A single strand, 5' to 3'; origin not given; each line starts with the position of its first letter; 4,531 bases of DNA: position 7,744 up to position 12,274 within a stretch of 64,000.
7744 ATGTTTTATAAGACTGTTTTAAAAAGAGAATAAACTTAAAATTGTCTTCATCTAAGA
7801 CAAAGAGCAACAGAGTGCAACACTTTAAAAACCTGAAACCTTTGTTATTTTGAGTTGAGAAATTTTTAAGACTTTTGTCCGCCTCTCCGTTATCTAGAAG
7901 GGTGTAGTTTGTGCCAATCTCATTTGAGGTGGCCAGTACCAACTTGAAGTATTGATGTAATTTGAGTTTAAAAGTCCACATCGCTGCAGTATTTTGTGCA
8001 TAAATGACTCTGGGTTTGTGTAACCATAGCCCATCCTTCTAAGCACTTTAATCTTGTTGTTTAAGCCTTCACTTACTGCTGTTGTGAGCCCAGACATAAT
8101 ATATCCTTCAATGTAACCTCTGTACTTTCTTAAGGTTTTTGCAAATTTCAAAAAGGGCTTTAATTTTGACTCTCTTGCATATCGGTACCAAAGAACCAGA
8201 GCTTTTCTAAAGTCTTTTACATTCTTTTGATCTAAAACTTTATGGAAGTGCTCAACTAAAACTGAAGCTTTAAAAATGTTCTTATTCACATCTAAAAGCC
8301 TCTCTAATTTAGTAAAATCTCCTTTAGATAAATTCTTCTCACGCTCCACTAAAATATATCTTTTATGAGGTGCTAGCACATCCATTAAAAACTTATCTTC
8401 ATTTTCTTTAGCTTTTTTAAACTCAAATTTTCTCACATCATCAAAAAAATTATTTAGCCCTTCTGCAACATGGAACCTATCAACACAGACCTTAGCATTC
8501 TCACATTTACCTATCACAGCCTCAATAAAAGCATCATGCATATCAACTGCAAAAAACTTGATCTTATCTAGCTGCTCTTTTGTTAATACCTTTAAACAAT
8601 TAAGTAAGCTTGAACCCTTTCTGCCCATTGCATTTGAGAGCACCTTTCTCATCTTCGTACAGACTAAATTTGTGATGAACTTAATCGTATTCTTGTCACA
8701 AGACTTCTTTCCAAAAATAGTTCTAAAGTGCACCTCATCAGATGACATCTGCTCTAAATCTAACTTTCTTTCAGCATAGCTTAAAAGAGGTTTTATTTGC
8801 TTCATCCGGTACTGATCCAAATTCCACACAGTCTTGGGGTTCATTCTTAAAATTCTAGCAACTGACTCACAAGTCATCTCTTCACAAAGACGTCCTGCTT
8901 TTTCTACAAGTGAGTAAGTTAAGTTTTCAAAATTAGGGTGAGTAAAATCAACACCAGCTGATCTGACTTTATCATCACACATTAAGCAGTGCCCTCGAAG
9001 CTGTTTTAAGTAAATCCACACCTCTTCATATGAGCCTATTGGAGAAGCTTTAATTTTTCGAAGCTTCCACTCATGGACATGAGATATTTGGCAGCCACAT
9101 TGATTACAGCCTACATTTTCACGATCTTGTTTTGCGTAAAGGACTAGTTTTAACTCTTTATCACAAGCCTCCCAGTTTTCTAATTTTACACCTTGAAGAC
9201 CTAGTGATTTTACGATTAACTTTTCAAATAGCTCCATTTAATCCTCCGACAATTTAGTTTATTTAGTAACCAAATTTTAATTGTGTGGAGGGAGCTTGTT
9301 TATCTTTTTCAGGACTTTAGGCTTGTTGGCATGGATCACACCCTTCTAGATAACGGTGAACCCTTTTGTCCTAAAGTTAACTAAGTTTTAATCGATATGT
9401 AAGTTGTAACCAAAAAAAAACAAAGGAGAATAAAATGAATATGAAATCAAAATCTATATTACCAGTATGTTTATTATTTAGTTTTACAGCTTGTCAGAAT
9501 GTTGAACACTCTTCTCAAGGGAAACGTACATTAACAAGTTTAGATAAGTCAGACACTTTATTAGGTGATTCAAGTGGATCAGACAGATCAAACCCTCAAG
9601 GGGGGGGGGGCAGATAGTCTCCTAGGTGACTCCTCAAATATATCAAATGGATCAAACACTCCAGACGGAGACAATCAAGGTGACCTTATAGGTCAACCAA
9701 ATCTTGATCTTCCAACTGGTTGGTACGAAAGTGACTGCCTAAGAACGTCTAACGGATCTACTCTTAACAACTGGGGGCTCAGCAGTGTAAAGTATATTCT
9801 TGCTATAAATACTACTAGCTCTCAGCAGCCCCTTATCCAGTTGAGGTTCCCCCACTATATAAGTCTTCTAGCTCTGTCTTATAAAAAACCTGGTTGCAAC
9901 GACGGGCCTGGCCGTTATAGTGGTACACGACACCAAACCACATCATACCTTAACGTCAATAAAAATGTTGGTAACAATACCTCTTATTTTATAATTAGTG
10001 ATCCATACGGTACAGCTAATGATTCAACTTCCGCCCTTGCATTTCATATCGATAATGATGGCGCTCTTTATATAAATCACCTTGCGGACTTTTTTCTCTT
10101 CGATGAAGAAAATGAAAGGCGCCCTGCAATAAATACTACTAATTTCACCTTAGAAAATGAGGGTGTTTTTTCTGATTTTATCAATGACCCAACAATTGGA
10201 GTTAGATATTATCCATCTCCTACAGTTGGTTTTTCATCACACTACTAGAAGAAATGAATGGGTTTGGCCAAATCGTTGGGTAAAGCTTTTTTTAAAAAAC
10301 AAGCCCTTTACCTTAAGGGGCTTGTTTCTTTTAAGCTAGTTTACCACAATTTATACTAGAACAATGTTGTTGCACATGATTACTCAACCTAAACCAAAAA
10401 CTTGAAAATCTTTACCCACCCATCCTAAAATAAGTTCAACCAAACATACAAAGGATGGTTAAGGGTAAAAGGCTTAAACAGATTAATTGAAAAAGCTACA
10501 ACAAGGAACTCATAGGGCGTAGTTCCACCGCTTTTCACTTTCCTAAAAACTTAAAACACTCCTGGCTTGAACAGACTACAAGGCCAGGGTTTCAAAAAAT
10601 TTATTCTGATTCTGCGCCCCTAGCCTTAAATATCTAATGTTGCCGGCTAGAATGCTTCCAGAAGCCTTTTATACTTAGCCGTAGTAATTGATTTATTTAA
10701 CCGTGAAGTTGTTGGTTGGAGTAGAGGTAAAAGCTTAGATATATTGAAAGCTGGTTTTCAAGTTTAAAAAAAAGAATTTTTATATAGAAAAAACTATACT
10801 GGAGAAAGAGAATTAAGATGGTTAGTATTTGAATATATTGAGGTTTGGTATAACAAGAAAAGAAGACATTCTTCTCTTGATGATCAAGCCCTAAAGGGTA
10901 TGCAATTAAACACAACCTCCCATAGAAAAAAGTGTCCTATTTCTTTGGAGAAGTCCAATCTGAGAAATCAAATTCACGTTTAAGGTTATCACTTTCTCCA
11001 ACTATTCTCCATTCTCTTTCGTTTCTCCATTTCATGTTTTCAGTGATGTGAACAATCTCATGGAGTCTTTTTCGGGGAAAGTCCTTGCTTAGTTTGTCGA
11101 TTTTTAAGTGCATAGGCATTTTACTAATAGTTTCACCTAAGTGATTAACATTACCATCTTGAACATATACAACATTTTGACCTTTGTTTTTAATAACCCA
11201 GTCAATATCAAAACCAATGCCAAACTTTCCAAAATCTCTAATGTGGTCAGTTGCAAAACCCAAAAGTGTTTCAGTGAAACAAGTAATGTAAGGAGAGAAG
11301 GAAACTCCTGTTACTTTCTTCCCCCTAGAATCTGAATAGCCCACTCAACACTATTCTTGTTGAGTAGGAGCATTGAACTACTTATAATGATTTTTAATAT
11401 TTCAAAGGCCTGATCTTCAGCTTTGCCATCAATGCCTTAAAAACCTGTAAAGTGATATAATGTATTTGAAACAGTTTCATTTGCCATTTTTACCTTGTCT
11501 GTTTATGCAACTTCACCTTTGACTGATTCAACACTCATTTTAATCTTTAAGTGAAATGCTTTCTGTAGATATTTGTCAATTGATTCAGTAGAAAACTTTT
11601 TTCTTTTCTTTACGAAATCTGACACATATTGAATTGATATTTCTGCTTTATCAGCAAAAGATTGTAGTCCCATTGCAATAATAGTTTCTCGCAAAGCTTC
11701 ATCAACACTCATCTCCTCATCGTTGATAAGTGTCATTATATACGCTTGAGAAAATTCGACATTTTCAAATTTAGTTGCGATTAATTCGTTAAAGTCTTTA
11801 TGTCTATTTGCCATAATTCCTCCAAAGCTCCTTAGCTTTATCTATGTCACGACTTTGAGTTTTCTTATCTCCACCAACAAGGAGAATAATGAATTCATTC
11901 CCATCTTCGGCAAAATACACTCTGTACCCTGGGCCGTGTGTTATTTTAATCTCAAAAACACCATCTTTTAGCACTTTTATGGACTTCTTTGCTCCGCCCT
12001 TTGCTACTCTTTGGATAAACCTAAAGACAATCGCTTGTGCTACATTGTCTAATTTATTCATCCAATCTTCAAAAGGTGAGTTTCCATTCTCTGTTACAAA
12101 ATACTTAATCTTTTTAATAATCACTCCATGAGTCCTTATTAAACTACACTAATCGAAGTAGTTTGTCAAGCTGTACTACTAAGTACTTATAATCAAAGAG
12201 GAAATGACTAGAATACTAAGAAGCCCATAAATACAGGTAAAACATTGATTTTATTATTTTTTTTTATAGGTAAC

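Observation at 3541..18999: Seven-member lipoprotein gene family gated by long poly-G tracts (G11-G24) just after the signal peptide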

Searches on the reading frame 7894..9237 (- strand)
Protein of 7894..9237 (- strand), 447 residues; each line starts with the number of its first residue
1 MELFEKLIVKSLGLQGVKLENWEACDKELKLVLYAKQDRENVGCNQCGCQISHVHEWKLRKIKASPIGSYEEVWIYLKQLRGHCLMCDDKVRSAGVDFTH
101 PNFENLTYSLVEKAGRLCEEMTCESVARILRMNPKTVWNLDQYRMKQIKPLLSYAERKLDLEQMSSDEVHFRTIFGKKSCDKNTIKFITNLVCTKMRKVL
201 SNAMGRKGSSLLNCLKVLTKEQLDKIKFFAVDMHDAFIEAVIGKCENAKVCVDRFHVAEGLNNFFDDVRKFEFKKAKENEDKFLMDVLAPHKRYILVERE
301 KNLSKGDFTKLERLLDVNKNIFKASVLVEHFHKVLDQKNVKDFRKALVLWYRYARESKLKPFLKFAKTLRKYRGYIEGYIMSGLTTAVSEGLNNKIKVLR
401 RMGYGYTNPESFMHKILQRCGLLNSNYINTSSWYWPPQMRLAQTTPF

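Call 6: search_protein_families(library=pfam, proteins=[window:7894-9237:-], max_evalue=0.1)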
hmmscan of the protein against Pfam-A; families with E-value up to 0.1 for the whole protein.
window:7894-9237:- (447 aa): 2 families
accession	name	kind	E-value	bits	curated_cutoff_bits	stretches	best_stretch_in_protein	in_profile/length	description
PF01610.23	DDE_Tnp_ISL3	-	1e-47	163.5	23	1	186-416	13-240/240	Transposase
PF13542.12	HTH_Tnp_ISL3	-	0.00052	19.9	27.4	1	109-142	15-48/51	Helix-turn-helix domain of transposase family ISL3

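Call 7: search_protein_families(library=ncbifam, proteins=[window:7894-9237:-], max_evalue=0.1)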
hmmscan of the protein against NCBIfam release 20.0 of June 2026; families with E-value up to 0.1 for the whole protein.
window:7894-9237:- (447 aa): 4 families
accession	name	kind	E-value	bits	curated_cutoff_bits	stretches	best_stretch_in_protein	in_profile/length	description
NF033550.5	transpos_ISL3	equivalog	1.1e-58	199.2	180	1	33-417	2-368/370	ISL3 family transposase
NF049919.1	DesA_ISL3_tail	domain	2.4e-14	53.8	30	1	250-373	2-122/122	DesA/ISL3 alpha bundle tail domain-containing protein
NF049917.1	ISAon1_downstr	equivalog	7e-14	51.7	250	2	291-416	196-322/327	ISAon1 family transposase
NF049918.1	DesA_fam_desat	equivalog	3.1e-05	23.3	400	1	216-372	229-384/385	DesA family fatty acid desaturase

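Call 22: find_encoding_contigs(protein=window:7894-9237:-, flank=10000, max_places=10)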
Protein window:7894-9237:- (447 aa): no gene with exactly this product is on record in the collection.

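Call 26: search_dna_similar(query=window:7894-9237:-, collection=plasmids, mode=protein, max_rows=15)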
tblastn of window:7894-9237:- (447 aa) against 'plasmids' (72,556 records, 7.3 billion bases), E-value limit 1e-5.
Records with a match: 2462; places in all: 2811; records where one place covers at least 80% of the query: 802.
Best place of each record, by identity: <60% 2462.
By first word of the organism name: Klebsiella 1009; Escherichia 613; Enterobacter 176; Enterococcus 144; Citrobacter 74; Salmonella 39; Rhodococcus 33; Acinetobacter 31; Pseudomonas 28; Aeromonas 25; and 82 more.
By predicted mobility (MOB-suite, as given by PLSDB): conjugative 1902; non-mobilizable 387; mobilizable 173.
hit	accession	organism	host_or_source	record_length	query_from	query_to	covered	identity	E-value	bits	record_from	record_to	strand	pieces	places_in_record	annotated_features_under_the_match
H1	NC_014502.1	Gloeothece verrucosa PCC 7822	fresh water in rice field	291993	4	412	91%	27.0%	5e-22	106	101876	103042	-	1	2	ISL3 family transposase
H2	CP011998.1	Ralstonia solanacearum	ginger,cell culture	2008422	3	416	93%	25.8%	4e-24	113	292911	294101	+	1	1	transposase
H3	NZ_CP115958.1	Ralstonia pseudosolanacearum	Solanum lycopersicum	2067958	3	416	93%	25.8%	4e-24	113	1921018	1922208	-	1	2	none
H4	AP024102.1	Ralstonia solanacearum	-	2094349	3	416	93%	25.8%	4e-24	113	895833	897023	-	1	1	tnpA_6: ISL3 family transposase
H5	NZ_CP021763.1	Ralstonia pseudosolanacearum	Solanum lycopersicum,Tomato with ...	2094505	3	416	93%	25.8%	4e-24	113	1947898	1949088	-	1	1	none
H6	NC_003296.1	Ralstonia pseudosolanacearum GMI1000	-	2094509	3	416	93%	25.8%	4e-24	113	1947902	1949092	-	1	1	none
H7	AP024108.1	Ralstonia solanacearum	-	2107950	3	416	93%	25.8%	4e-24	113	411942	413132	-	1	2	tnpA_7: ISL3 family transposase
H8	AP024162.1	Ralstonia solanacearum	Curcuma aromatica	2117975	3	416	93%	25.8%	4e-24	113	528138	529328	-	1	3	tnpA_7: ISL3 family transposase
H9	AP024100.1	Ralstonia solanacearum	-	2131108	3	416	93%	25.8%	4e-24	113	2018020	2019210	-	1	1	tnpA_7: ISL3 family transposase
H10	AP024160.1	Ralstonia solanacearum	Zingiber officinale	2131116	3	416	93%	25.8%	4e-24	113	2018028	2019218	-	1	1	tnpA_7: ISL3 family transposase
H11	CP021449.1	Ralstonia solanacearum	sesame seedling,cell culture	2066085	3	416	93%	25.8%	1e-23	112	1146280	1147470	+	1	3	hypothetical protein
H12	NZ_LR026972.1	Acinetobacter baumannii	Homo sapiens,wound swab sample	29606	9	416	91%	26.1%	1e-24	114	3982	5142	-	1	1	ISL3 family transposase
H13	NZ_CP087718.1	Acinetobacter pittii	Homo sapiens,pure culture,hydrothorax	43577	9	416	91%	26.1%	1e-24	114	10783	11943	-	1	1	ISL3 family transposase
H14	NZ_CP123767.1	Acinetobacter pittii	Homo sapiens,sputum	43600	9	416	91%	26.1%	1e-24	114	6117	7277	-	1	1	ISL3 family transposase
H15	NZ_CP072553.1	Acinetobacter lwoffii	chickens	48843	9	416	91%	26.1%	1e-24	114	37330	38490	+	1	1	ISL3 family transposase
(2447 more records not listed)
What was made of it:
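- Tried and rejected: tblastn of the ISL3 transposase against plasmids gave only about 26% identity (call 26).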

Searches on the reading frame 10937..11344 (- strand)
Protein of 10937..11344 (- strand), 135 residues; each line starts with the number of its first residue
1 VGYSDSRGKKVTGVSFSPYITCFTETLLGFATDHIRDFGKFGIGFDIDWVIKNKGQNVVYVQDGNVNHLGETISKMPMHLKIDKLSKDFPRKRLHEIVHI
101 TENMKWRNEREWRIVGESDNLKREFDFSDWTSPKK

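Call 56: search_protein_families(library=pfam, proteins=[window:10937-11344:-], max_evalue=0.01)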
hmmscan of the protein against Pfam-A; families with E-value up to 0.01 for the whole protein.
window:10937-11344:- (135 aa): 1 family
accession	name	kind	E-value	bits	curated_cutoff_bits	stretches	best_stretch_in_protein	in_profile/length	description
PF10899.13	AbiGi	-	2.5e-07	31.4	22.4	1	13-121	24-144/185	Putative abortive phage resistance protein AbiGi, antitoxin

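Call 85: search_protein_families(library=padloc, proteins=[window:10937-11344:-], max_evalue=0.001)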
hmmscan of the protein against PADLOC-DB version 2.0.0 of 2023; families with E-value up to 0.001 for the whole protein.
window:10937-11344:- (135 aa): 1 family
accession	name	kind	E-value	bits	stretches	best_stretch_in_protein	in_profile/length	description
PDLC02331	AbiGi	-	4.6e-07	27.5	1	20-76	63-121/260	AbiGi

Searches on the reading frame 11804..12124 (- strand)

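Call 56: search_protein_families(library=pfam, proteins=[window:11804-12124:-], max_evalue=0.01)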
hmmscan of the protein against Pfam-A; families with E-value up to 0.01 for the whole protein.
window:11804-12124:- (106 aa): 1 family
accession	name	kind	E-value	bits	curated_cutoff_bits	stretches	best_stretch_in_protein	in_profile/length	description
PF05973.20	Gp49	-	1.7e-10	41.2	23.9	1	20-100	1-88/90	Phage derived protein Gp49-like (DUF891)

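Call 85: search_protein_families(library=padloc, proteins=[window:11804-12124:-], max_evalue=0.001)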
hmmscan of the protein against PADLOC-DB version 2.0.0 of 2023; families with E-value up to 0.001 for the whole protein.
window:11804-12124:- (106 aa): 1 family
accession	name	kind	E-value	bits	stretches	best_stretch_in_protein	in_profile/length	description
PDLC03897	NsnC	-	0.00088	17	0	54-102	242-292/298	-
